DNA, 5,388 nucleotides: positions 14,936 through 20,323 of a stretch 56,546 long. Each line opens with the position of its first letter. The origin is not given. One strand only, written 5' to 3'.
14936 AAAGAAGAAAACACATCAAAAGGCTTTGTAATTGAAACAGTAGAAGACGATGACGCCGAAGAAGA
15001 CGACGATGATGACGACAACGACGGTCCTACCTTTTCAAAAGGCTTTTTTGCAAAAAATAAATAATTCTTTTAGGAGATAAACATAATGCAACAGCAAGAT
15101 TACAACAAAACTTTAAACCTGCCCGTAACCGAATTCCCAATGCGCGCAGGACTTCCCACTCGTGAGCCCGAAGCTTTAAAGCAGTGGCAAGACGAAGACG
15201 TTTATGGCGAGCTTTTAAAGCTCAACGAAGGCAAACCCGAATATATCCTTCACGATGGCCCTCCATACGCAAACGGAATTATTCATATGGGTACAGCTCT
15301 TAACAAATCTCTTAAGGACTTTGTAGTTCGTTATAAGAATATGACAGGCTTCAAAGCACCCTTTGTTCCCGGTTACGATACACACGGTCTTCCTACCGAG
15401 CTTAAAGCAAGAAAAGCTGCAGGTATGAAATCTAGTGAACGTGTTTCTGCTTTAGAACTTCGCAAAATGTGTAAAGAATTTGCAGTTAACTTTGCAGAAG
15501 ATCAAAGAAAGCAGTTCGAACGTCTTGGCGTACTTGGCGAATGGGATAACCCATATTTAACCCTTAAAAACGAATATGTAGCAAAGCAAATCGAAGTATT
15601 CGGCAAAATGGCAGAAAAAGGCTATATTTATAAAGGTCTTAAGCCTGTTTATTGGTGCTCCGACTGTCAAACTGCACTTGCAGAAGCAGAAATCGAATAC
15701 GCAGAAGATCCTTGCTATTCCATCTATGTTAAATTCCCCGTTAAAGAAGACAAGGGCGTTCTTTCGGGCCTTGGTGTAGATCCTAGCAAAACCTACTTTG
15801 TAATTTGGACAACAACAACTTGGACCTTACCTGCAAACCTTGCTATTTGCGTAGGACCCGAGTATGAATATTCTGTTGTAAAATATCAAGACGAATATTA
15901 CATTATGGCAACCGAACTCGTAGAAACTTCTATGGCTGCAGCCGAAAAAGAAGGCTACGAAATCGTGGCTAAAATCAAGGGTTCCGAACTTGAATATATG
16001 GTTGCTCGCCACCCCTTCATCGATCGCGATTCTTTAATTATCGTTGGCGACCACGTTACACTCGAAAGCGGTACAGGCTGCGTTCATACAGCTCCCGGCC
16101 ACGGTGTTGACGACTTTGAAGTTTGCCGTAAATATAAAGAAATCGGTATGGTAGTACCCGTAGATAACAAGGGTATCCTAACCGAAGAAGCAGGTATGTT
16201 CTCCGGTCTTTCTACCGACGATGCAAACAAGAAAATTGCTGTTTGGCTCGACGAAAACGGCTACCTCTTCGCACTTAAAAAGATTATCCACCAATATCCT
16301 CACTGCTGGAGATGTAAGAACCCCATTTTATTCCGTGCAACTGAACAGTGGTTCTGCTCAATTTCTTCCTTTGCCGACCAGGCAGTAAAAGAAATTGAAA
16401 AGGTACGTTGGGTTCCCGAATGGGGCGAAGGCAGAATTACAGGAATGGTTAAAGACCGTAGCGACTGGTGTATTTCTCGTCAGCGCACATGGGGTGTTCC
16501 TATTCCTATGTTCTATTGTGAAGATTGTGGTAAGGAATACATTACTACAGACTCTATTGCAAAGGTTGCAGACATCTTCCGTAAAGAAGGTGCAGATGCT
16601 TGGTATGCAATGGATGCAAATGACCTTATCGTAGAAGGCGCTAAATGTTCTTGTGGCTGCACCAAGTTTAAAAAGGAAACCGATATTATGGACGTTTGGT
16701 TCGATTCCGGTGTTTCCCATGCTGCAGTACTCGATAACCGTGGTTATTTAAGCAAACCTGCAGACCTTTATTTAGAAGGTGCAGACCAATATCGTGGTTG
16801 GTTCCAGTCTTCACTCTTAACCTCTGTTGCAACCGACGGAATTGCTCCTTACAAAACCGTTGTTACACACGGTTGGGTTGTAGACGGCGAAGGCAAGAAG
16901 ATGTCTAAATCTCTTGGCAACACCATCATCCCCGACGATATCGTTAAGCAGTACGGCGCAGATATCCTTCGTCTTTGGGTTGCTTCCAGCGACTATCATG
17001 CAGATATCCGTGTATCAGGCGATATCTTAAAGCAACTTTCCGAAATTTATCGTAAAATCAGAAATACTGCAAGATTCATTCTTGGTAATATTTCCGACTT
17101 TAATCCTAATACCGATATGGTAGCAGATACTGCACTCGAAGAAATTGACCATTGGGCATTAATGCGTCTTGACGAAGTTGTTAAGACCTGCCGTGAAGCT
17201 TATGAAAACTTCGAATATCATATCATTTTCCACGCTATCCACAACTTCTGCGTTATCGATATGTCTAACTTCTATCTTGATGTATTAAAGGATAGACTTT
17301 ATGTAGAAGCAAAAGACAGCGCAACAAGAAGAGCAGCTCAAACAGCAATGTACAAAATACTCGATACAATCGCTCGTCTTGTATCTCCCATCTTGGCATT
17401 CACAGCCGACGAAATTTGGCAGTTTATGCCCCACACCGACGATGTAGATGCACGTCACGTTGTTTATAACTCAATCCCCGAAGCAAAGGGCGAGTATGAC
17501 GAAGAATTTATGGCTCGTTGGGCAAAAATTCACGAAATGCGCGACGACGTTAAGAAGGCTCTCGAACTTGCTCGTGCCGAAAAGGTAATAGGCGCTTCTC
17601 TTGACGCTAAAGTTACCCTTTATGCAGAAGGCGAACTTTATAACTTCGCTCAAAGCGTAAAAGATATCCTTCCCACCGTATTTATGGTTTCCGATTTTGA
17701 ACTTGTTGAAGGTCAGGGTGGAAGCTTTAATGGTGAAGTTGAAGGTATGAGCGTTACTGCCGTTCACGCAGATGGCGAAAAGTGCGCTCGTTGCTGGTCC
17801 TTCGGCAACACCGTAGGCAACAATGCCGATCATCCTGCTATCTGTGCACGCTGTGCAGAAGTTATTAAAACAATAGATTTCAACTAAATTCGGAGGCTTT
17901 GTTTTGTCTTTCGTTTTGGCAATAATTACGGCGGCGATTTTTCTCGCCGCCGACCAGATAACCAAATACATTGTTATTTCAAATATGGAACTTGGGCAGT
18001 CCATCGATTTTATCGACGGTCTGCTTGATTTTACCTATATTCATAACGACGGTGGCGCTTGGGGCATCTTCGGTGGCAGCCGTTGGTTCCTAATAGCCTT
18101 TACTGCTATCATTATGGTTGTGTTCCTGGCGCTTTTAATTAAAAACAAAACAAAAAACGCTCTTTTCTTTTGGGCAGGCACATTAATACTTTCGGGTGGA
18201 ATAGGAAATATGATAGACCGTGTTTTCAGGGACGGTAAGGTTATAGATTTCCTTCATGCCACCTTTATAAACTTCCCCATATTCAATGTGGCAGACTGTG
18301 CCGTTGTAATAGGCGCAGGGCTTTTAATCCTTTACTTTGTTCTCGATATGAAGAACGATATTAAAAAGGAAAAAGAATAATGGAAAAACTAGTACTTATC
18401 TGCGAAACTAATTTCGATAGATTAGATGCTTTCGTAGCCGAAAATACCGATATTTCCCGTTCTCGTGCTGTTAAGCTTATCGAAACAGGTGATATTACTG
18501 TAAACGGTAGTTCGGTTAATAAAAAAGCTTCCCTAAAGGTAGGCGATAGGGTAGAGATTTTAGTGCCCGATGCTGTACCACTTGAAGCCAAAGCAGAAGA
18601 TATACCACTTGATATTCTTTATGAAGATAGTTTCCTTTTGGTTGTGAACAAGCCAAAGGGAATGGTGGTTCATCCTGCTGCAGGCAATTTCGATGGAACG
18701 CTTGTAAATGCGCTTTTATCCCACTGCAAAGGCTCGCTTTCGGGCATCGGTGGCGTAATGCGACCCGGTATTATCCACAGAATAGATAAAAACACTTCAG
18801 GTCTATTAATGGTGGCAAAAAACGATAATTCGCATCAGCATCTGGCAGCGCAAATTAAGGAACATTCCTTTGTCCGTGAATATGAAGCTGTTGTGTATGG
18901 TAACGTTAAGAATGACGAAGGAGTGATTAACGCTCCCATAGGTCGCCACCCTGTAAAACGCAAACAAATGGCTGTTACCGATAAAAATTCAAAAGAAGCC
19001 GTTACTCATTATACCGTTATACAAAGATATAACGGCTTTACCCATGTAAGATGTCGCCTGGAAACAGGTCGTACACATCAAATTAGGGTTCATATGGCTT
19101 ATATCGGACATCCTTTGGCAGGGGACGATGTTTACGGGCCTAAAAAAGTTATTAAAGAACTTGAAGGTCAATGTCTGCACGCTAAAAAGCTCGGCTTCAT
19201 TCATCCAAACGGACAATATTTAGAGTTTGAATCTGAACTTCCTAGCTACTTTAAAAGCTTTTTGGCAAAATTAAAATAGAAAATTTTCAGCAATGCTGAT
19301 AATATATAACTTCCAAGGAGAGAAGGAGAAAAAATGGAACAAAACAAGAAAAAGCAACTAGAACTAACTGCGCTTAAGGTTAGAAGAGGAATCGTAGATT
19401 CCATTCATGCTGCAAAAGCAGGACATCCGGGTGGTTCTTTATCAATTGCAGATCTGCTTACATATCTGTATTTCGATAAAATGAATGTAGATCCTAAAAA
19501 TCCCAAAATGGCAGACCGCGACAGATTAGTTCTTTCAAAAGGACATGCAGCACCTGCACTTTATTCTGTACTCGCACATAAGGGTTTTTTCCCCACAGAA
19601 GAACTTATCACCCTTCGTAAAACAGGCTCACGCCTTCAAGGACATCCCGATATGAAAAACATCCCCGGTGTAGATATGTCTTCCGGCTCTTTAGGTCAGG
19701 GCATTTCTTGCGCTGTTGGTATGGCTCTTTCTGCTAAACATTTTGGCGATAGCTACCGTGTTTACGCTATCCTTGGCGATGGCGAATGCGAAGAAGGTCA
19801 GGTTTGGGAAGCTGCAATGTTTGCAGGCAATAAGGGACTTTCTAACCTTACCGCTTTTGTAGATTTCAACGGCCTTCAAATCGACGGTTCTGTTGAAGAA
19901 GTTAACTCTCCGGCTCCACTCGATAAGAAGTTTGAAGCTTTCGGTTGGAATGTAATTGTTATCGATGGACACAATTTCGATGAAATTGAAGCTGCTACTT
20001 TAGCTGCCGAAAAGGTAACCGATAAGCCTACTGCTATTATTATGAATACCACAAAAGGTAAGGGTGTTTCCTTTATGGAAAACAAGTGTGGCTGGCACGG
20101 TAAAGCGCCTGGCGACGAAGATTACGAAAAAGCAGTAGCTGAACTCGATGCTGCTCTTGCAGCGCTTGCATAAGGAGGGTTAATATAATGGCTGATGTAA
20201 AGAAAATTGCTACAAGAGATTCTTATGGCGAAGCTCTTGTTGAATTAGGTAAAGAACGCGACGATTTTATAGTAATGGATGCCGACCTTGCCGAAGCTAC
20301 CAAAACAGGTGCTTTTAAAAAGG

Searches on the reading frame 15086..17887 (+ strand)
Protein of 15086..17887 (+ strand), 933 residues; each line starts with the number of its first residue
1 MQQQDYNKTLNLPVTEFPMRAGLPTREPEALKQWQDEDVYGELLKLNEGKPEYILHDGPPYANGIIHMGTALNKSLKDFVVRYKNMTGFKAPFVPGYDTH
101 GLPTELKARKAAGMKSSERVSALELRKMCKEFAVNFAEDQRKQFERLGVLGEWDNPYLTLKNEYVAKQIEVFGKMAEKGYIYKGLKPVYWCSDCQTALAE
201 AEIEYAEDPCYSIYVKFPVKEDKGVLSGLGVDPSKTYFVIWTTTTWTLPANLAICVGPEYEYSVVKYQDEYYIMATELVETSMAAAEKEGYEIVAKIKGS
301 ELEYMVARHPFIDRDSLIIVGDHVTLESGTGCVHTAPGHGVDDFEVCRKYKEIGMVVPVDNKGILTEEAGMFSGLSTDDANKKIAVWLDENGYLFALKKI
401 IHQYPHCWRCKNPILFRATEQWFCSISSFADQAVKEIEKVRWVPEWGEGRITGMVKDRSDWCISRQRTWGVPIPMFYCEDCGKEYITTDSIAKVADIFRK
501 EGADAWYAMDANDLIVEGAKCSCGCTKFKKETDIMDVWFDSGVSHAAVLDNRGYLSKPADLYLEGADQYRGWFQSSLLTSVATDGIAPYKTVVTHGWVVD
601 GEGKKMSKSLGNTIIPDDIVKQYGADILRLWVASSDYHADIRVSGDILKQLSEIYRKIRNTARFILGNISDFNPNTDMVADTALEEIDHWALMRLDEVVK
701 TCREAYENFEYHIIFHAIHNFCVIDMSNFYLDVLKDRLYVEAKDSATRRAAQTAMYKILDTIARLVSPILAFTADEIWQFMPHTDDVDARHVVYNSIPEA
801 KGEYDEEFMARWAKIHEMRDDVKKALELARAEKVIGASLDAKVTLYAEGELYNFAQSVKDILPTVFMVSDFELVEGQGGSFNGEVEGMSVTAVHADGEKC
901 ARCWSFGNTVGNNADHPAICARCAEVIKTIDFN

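Call 5: search_protein_families(library=pfam, proteins=[window:15086-17887:+], max_evalue=0.001)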
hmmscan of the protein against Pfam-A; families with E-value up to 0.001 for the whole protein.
window:15086-17887:+ (933 aa): 7 families
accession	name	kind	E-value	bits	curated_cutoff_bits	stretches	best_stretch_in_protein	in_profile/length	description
PF00133.28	tRNA-synt_1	-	2e-141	472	22.7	1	30-644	2-414/414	tRNA synthetases class I (I, L, M and V)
PF08264.19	Anticodon_1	-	2.6e-30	105.7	25.1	1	688-844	1-147/148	Anticodon-binding domain of tRNA ligase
PF09334.17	tRNA-synt_1g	-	2.2e-28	99.6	20.1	3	60-204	8-136/391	tRNA synthetases class I (M)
PF01406.26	tRNA-synt_1e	-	8.4e-10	38.9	27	1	555-650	204-298/301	tRNA synthetases class I (C) catalytic domain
PF06827.20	zf-FPG_IleRS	-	1.3e-07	31.7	21.3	1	897-926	1-30/30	Zinc finger found in FPG and IleRS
PF01921.24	tRNA-synt_1f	-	2.3e-05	23.9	27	1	593-661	270-338/360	tRNA synthetases class I (K)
PF13603.12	tRNA-synt_1_2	-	0.00014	21.8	25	1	295-358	78-141/185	Leucyl-tRNA synthetase, editing domain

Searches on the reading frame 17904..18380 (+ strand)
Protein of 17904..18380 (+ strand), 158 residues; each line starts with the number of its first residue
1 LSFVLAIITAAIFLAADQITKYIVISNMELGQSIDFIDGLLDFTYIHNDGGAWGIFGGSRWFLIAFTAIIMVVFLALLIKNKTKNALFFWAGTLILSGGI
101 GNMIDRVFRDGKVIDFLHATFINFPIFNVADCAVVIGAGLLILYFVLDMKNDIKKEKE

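Call 5: search_protein_families(library=pfam, proteins=[window:17904-18380:+], max_evalue=0.001)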
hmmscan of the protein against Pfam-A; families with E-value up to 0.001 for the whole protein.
window:17904-18380:+ (158 aa): 1 family
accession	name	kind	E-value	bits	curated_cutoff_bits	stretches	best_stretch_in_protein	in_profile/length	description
PF01252.23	Peptidase_A8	-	5e-39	134.2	25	1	10-146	2-141/142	Signal peptidase (SPase) II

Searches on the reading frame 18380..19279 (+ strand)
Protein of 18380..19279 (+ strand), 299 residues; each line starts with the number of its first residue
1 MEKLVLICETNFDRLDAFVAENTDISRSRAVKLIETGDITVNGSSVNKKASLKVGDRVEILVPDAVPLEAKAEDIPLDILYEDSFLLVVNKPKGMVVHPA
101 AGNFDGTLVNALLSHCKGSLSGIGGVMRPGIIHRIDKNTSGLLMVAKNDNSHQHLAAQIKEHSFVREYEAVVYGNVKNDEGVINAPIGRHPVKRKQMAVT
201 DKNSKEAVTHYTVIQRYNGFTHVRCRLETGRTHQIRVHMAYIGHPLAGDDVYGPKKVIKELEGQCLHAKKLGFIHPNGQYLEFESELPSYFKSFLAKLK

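Call 5: search_protein_families(library=pfam, proteins=[window:18380-19279:+], max_evalue=0.001)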
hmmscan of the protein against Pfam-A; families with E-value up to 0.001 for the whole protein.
window:18380-19279:+ (299 aa): 2 families
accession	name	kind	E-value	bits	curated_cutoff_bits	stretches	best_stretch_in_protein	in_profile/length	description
PF00849.27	PseudoU_synth_2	-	2.3e-35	122.5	26.8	1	86-240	2-151/152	RNA pseudouridylate synthase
PF01479.30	S4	-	6.8e-06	26.2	22.8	1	14-58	2-48/48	S4 domain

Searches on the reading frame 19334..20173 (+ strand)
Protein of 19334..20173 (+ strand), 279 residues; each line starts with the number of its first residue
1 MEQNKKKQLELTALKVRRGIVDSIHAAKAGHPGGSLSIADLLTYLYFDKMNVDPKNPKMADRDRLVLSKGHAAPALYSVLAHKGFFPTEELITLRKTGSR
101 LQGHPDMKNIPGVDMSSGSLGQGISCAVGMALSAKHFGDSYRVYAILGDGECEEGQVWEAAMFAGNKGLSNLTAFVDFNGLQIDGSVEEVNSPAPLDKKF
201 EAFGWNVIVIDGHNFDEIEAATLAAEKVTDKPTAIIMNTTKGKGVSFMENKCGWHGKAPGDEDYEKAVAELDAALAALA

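Call 5: search_protein_families(library=pfam, proteins=[window:19334-20173:+], max_evalue=0.001)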
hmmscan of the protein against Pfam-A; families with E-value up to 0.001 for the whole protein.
window:19334-20173:+ (279 aa): 4 families
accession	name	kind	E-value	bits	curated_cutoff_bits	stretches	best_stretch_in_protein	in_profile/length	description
PF00456.26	Transketolase_N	-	3.3e-61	207.5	22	1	16-267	9-271/334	Transketolase, thiamine diphosphate binding domain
PF13292.11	DXP_synthase_N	-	4.4e-10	39.7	21.2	1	4-184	13-176/274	1-deoxy-D-xylulose-5-phosphate synthase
PF09364.15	XFP_N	-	5.1e-05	22.7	23.7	1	109-226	131-246/364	XFP N-terminal domain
PF00676.26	E1_dh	-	9.1e-05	22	22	1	103-228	87-210/300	Dehydrogenase E1 component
